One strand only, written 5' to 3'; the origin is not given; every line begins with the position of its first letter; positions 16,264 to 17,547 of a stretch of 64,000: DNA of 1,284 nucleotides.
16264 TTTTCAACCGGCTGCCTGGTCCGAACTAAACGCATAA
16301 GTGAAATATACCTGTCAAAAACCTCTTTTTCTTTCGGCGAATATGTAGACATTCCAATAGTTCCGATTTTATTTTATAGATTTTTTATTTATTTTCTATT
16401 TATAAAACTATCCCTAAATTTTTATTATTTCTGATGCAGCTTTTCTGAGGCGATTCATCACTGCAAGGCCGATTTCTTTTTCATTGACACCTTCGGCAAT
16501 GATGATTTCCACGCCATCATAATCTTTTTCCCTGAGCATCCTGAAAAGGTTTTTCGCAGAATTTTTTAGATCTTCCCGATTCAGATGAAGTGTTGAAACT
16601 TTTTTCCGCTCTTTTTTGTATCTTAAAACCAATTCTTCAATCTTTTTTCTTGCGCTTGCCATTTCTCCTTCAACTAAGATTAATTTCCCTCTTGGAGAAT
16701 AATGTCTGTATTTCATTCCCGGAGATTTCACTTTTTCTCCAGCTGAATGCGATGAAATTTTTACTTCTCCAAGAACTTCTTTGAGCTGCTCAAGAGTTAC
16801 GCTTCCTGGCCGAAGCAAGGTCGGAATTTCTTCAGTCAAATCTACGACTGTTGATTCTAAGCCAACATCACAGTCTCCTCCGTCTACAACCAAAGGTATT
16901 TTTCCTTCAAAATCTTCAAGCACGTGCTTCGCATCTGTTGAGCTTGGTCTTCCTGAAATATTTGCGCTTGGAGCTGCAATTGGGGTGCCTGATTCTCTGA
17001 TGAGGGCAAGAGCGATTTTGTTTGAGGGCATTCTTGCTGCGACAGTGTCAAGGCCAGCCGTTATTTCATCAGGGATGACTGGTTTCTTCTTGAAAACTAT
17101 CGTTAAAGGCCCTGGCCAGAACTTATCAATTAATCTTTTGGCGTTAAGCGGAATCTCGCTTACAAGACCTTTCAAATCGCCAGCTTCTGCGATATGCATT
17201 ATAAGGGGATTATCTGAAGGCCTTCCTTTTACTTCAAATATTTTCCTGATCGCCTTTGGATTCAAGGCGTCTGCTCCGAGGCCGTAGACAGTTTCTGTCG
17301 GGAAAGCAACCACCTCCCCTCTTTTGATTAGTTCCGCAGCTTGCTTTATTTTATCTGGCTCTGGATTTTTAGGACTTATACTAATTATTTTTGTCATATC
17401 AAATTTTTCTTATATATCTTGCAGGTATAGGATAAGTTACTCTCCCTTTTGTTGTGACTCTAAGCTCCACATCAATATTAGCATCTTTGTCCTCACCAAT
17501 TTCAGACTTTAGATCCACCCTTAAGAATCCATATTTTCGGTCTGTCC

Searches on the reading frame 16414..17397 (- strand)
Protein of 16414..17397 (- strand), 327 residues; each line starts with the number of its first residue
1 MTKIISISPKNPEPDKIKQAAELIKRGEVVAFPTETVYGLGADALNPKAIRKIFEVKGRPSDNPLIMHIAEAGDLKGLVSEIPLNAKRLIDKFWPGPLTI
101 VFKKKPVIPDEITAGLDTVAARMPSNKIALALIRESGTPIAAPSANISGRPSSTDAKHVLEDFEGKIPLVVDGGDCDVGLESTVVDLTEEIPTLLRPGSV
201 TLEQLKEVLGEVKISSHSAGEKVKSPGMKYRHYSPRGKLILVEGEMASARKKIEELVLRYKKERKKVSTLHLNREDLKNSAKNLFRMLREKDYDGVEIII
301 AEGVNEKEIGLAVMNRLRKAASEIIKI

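Call 91: search_protein_families(library=pfam, proteins=[window:16414-17397:-], max_evalue=0.001)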
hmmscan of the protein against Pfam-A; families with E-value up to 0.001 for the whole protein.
window:16414-17397:- (327 aa): 2 families
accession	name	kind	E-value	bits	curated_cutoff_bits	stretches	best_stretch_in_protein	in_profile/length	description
PF01300.24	Sua5_yciO_yrdC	-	4.1e-63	212.5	25.1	1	22-198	1-178/178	Telomere recombination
PF03481.19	Sua5_C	-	9.8e-33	114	22.9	1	200-322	1-136/136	Threonylcarbamoyl-AMP synthase, C-terminal domain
